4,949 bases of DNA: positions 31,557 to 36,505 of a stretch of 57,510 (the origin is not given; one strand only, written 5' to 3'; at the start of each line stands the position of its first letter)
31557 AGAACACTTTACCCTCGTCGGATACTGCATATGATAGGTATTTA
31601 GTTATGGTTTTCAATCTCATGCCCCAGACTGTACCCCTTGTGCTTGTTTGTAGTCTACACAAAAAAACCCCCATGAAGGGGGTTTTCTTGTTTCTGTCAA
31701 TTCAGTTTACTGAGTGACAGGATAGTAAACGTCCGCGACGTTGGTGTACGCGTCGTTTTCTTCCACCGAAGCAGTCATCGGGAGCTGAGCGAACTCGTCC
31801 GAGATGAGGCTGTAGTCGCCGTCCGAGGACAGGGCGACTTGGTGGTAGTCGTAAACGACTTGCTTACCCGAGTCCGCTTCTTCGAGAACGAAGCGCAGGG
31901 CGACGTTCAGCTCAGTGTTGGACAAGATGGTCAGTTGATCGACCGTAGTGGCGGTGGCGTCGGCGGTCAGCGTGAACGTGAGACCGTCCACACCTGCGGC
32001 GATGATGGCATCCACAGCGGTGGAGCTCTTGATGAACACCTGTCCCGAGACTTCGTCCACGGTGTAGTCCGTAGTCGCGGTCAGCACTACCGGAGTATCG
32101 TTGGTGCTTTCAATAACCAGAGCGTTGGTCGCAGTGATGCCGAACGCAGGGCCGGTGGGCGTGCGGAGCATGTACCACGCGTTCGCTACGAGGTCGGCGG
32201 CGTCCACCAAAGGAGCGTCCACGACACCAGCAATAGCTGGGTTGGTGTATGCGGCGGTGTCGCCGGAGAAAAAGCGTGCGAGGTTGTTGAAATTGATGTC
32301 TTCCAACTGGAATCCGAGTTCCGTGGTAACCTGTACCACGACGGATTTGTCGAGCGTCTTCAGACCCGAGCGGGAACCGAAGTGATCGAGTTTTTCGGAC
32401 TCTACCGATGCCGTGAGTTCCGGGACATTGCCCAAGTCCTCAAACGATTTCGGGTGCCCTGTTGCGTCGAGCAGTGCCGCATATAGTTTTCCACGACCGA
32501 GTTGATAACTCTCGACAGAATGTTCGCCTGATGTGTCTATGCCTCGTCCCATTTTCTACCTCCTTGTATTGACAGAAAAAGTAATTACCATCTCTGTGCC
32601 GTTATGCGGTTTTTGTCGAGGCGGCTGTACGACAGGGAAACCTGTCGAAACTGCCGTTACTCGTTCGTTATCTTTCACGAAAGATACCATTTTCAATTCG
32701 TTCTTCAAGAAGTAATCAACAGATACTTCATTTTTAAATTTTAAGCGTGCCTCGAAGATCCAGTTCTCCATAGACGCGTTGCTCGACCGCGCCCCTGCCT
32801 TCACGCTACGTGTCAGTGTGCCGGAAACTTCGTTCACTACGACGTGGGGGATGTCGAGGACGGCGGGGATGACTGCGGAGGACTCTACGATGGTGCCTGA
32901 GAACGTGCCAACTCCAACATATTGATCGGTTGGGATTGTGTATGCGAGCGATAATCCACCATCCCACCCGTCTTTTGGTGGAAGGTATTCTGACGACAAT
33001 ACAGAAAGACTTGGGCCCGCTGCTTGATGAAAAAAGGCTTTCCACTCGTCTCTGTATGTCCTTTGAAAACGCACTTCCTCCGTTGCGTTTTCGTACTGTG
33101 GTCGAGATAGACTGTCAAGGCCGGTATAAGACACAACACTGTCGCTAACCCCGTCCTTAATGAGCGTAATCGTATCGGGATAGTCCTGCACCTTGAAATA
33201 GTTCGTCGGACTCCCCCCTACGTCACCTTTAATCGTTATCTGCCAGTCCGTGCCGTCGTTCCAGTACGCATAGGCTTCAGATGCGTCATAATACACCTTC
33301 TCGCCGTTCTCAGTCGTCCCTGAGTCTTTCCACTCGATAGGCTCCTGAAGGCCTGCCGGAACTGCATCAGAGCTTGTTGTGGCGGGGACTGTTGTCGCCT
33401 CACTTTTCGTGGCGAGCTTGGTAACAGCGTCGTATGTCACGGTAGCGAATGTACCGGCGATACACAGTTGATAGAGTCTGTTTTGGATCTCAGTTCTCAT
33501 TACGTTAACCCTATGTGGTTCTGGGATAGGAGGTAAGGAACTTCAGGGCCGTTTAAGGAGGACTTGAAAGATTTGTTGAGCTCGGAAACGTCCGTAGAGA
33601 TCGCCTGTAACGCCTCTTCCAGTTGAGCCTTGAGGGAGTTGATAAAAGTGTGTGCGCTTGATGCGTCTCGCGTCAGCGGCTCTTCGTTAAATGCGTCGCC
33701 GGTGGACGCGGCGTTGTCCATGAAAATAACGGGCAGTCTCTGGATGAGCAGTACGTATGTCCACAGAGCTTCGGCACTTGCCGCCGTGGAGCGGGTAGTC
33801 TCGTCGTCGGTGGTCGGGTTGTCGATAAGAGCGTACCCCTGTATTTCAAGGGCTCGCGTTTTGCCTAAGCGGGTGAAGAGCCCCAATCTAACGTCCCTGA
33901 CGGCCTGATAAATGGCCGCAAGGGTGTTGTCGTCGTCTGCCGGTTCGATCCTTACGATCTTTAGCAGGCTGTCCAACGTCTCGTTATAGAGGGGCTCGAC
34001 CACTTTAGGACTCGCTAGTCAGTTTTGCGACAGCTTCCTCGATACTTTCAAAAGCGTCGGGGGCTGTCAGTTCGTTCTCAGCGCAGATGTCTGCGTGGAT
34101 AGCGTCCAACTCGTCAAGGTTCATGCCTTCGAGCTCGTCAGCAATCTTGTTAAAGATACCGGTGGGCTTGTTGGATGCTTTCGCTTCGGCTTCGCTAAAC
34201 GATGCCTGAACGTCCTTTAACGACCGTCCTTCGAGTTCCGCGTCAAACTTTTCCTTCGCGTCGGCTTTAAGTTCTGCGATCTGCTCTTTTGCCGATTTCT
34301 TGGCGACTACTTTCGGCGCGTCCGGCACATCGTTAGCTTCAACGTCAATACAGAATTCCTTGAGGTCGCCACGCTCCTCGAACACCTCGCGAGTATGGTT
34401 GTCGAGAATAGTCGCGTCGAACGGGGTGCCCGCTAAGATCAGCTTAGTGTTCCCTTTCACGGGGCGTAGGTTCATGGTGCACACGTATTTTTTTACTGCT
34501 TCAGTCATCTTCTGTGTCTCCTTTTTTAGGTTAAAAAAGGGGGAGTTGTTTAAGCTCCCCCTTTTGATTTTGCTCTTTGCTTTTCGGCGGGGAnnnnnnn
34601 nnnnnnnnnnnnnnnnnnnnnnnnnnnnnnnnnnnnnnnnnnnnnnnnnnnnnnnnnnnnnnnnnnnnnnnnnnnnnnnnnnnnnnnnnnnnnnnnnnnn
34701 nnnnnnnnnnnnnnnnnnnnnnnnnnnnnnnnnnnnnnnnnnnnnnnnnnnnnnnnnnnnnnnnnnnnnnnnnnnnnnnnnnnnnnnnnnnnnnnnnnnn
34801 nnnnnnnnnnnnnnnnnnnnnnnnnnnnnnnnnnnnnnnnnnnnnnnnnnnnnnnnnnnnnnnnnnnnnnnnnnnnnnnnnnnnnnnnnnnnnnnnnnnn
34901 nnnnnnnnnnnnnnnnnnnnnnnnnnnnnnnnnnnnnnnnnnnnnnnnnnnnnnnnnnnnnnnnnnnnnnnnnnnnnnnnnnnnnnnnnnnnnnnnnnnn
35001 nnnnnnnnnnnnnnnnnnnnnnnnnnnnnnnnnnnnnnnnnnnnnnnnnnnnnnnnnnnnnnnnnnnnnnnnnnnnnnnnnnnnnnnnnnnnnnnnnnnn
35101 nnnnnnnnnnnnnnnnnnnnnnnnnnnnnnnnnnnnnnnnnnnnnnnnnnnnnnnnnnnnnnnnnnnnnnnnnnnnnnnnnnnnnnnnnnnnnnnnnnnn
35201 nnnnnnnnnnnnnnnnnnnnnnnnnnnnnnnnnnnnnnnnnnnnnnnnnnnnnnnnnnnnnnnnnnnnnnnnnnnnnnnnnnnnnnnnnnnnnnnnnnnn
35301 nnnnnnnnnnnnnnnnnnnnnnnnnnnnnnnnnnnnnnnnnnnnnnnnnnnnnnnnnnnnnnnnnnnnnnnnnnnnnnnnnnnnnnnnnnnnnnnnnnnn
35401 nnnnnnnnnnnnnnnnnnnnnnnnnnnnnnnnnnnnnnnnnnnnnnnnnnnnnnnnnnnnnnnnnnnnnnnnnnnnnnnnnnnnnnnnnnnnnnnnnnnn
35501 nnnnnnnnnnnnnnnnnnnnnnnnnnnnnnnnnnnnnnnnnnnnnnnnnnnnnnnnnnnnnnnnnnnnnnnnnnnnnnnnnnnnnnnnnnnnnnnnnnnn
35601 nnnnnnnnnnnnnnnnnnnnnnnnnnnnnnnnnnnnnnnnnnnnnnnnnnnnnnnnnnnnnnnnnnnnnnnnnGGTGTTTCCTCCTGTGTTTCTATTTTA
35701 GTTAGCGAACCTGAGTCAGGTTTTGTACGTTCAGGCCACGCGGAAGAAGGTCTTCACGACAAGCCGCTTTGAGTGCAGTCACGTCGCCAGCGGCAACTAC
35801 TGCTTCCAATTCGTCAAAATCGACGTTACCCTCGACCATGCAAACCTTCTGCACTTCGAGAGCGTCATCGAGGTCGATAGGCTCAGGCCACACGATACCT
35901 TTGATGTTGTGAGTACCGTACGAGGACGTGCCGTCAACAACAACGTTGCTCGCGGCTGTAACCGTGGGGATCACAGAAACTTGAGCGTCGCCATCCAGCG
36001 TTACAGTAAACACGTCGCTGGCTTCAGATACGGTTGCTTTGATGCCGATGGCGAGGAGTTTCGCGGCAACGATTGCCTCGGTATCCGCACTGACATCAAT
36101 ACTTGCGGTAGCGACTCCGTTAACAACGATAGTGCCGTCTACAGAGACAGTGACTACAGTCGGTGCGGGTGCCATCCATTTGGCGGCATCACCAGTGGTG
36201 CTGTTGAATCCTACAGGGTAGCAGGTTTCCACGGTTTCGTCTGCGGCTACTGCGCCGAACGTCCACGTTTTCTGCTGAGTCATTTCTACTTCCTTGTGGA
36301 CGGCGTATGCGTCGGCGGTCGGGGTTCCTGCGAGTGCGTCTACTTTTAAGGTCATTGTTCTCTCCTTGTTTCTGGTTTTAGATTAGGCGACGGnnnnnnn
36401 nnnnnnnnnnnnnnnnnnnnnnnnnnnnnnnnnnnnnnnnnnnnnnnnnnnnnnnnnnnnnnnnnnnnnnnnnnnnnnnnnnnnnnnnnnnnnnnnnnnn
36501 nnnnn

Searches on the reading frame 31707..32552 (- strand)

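Call 102: search_protein_families(library=phrogs, proteins=[window:31707-32552:-], max_evalue=0.001)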
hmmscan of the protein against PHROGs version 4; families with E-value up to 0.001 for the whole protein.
window:31707-32552:- (281 aa): 1 family
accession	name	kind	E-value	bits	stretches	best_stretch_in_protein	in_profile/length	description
phrog_807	-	tail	1.8e-42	146.6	1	13-270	4-241/256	major tail protein with Ig-like domain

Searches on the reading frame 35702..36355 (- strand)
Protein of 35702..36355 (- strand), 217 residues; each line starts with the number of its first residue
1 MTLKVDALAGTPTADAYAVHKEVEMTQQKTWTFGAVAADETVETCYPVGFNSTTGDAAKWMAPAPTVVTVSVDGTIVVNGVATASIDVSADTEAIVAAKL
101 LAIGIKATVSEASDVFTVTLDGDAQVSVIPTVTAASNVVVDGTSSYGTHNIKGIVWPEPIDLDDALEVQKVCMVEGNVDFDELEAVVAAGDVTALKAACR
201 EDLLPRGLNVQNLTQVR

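Call 4: search_protein_families(library=pfam, proteins=[window:35702-36355:-], max_evalue=0.1)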
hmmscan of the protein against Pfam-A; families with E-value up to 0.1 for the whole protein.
window:35702-36355:- (217 aa): 1 family
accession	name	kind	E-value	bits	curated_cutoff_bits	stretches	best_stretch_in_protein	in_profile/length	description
PF17548.7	p6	-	0.0055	17.1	25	0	166-202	14-50/76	Histone-like Protein p6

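Call 5: search_protein_families(library=phrogs, proteins=[window:35702-36355:-], max_evalue=0.01)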
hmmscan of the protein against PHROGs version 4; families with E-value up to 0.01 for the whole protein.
window:35702-36355:- (217 aa): 0 families
